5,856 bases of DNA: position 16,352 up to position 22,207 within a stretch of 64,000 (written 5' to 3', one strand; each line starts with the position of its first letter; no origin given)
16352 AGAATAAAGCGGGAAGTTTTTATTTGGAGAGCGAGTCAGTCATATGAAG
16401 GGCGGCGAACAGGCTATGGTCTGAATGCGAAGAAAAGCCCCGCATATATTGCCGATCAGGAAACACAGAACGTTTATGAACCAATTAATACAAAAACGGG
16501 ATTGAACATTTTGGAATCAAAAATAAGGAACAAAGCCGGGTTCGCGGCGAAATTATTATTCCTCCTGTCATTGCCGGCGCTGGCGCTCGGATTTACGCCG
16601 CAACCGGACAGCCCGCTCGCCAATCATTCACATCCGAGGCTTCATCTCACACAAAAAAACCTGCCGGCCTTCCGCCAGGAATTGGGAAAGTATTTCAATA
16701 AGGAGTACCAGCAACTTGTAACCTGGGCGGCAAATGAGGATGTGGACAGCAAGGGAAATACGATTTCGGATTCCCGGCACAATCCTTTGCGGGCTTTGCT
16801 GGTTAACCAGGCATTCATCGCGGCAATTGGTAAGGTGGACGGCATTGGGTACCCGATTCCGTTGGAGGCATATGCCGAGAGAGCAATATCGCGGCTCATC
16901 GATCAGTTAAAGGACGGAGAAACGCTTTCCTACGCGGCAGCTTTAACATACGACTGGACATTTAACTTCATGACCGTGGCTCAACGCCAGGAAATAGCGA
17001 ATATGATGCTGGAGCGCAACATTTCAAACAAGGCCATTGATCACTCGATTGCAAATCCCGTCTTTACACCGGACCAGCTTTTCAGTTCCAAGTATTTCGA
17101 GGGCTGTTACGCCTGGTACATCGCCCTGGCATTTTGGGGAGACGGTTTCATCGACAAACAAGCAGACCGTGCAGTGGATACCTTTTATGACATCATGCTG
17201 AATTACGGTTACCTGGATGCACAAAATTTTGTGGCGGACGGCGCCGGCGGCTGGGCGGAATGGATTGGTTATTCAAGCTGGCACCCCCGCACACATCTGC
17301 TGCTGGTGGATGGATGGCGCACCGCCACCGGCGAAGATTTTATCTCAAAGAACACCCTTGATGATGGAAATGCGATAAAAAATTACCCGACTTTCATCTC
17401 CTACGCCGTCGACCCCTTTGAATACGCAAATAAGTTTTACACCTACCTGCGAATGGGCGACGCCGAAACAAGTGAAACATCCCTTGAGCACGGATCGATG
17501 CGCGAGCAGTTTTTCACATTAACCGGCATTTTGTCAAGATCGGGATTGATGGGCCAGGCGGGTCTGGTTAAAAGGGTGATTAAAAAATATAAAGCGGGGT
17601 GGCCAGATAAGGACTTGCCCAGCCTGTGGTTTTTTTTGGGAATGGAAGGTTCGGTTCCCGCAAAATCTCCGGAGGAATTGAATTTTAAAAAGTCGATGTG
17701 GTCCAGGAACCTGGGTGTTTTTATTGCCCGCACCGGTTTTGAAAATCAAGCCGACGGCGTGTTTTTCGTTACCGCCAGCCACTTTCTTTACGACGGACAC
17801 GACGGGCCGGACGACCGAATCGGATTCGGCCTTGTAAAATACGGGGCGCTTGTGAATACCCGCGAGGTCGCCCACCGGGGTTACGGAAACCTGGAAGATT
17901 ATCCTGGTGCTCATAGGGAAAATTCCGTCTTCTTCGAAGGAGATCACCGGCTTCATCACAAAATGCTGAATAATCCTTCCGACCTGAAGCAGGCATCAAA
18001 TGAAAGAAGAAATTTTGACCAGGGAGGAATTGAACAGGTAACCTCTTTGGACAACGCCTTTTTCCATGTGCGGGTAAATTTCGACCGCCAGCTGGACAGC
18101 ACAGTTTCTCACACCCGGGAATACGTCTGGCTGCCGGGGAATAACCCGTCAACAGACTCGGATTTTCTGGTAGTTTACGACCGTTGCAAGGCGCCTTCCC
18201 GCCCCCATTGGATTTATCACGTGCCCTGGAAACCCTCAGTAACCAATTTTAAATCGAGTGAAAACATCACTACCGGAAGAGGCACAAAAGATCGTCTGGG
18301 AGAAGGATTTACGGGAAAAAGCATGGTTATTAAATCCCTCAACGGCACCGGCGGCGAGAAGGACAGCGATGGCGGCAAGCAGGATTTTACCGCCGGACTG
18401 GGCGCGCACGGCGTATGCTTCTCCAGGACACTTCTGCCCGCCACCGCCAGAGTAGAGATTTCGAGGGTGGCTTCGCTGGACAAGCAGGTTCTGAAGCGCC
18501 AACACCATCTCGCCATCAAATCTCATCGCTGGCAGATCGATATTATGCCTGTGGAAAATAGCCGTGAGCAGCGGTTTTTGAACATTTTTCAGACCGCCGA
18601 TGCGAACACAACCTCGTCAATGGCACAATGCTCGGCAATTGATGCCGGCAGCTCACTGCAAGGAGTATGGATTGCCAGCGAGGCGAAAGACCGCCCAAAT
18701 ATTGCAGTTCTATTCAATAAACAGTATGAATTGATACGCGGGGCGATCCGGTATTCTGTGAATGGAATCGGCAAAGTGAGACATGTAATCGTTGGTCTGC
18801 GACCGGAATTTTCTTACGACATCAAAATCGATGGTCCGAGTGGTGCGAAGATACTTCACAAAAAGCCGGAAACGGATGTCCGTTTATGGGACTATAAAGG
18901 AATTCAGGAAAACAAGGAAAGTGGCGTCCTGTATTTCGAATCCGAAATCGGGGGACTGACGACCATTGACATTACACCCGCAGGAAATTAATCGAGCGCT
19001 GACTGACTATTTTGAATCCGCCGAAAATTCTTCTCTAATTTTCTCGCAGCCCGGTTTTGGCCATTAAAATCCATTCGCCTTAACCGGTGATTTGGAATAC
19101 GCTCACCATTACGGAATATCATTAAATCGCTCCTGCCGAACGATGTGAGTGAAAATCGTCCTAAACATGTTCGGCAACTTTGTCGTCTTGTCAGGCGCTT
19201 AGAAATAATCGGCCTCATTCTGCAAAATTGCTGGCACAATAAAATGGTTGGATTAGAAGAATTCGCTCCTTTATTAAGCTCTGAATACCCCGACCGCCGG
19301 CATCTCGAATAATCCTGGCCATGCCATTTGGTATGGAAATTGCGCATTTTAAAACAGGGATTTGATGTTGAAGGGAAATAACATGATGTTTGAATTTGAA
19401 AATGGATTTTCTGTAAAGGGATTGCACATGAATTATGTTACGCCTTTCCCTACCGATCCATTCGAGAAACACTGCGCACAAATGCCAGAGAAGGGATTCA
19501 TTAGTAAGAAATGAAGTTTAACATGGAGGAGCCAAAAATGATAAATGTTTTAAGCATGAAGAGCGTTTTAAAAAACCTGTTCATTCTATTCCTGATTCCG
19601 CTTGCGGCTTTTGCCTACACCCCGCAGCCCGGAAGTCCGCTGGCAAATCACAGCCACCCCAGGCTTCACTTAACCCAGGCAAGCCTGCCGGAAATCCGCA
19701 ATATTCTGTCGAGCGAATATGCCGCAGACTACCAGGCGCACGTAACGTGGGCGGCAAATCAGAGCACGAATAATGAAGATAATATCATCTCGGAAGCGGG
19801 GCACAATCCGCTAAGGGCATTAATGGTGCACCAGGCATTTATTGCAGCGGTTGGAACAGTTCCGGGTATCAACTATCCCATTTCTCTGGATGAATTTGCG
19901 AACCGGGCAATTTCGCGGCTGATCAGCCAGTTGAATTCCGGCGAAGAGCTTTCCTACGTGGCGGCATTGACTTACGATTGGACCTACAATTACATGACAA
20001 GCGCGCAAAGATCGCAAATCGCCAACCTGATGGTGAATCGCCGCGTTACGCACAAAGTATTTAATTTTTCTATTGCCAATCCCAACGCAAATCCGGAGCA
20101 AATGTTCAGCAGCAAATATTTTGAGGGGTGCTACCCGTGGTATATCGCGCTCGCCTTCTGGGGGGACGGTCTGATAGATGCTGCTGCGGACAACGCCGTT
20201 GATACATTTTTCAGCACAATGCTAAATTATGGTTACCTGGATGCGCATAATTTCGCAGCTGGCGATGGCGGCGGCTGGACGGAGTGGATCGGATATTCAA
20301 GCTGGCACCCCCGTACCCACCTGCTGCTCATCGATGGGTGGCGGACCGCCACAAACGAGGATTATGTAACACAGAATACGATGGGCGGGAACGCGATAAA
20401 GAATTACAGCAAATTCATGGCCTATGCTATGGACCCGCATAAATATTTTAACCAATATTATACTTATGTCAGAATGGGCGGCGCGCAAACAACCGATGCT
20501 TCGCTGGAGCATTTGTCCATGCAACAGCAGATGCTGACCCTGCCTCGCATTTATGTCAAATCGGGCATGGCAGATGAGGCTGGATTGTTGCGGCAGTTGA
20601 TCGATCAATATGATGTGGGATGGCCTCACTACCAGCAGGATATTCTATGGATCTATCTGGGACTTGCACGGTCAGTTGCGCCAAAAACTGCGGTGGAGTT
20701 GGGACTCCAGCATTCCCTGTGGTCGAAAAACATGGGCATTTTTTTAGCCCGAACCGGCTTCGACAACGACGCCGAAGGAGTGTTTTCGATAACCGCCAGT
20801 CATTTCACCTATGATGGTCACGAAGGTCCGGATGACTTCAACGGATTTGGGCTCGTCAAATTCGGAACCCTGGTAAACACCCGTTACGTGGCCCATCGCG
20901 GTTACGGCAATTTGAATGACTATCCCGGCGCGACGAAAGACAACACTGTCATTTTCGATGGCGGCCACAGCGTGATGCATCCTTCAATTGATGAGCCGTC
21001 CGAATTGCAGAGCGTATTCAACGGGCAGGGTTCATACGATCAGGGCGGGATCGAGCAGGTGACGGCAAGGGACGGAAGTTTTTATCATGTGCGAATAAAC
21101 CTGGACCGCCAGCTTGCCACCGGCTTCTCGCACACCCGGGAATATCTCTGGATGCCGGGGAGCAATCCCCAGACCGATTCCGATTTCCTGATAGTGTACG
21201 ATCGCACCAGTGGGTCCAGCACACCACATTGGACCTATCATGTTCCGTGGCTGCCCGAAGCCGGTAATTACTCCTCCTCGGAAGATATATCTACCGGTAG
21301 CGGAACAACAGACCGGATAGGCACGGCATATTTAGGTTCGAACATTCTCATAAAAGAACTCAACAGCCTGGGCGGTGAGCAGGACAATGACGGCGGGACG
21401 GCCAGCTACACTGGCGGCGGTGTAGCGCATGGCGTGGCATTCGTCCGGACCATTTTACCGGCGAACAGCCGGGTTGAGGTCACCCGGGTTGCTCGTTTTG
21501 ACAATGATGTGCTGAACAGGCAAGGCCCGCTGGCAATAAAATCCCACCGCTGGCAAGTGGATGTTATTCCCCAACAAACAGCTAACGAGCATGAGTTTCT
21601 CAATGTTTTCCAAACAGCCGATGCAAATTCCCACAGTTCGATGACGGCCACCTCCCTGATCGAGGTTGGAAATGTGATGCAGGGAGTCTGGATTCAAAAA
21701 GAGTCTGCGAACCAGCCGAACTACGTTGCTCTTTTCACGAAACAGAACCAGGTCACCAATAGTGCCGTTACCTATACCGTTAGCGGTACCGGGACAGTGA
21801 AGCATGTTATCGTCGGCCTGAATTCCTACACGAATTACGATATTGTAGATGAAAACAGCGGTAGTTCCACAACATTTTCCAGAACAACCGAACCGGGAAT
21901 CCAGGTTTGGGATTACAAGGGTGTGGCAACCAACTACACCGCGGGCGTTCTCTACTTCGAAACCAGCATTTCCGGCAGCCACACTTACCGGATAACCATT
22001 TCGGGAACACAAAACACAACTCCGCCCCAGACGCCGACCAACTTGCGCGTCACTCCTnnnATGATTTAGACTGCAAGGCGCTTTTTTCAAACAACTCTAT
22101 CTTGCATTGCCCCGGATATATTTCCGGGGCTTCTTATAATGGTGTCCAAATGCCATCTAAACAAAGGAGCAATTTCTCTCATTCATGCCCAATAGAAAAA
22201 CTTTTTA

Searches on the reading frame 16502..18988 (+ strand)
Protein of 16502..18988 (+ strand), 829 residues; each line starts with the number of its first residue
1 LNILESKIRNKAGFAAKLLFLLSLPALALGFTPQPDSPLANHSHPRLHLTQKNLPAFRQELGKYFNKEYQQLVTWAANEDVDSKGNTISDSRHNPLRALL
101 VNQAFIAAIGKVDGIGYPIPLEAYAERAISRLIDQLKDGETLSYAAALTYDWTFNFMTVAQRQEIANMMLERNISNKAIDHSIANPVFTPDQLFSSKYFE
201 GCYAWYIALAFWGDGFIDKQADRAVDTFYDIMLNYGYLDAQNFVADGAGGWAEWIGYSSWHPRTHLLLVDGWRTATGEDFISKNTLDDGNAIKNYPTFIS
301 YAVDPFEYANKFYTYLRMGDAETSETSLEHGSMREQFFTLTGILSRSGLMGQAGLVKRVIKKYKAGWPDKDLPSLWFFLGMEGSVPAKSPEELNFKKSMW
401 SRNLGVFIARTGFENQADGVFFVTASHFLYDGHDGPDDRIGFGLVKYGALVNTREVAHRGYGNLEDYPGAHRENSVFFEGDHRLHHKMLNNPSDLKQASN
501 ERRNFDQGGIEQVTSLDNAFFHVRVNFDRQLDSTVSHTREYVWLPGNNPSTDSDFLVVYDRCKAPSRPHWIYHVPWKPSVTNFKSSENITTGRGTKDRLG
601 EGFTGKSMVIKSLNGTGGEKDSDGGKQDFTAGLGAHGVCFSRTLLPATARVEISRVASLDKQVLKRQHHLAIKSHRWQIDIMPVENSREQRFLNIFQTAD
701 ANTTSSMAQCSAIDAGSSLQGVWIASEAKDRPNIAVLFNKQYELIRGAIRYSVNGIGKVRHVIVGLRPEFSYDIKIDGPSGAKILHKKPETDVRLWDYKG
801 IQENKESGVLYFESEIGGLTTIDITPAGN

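Call 45: search_protein_families(library=pfam, proteins=[window:16502-18988:+], max_evalue=0.001)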
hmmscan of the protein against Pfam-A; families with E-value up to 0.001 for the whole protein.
window:16502-18988:+ (829 aa): 0 families

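Call 68: search_protein_families(library=ncbifam, proteins=[window:16502-18988:+], max_evalue=0.01)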
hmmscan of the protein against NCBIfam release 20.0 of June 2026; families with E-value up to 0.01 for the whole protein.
window:16502-18988:+ (829 aa): 1 family
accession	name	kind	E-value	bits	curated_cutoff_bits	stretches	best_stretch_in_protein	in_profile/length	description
NF045571.1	HepHepsulflyase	equivalog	1.6e-09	36.3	600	1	667-778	644-745/774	heparin/heparin-sulfate lyase HepB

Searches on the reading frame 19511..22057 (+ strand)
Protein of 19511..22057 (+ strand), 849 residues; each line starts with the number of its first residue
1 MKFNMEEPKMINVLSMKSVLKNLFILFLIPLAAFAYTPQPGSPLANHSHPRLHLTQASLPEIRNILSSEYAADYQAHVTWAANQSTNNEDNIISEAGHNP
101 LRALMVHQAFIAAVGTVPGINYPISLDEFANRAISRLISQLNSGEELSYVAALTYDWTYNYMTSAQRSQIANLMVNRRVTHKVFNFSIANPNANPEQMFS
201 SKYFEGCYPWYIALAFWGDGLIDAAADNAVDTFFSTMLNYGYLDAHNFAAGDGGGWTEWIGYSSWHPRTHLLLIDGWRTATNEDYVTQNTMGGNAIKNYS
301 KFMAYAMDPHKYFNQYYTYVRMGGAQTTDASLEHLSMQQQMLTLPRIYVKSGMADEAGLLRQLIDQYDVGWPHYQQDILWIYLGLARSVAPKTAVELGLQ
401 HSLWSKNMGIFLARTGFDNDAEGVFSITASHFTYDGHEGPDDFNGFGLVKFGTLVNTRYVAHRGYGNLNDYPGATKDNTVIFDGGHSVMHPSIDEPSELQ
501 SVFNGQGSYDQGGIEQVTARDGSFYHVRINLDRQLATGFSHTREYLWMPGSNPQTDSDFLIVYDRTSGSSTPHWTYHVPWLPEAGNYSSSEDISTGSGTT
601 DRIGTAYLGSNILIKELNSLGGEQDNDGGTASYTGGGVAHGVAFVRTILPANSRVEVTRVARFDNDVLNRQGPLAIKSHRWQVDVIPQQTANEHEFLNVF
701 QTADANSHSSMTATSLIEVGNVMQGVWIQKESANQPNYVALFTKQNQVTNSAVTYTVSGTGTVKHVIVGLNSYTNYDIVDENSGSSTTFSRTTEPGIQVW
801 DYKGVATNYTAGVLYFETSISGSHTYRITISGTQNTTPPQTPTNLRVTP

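Call 45: search_protein_families(library=pfam, proteins=[window:19511-22057:+], max_evalue=0.001)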
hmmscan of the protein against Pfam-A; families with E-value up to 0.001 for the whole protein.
window:19511-22057:+ (849 aa): 0 families

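Call 68: search_protein_families(library=ncbifam, proteins=[window:19511-22057:+], max_evalue=0.01)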
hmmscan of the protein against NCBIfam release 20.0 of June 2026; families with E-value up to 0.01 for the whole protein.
window:19511-22057:+ (849 aa): 1 family
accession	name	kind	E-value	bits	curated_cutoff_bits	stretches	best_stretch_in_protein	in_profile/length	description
NF045571.1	HepHepsulflyase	equivalog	1.2e-11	43.3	600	1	666-774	639-738/774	heparin/heparin-sulfate lyase HepB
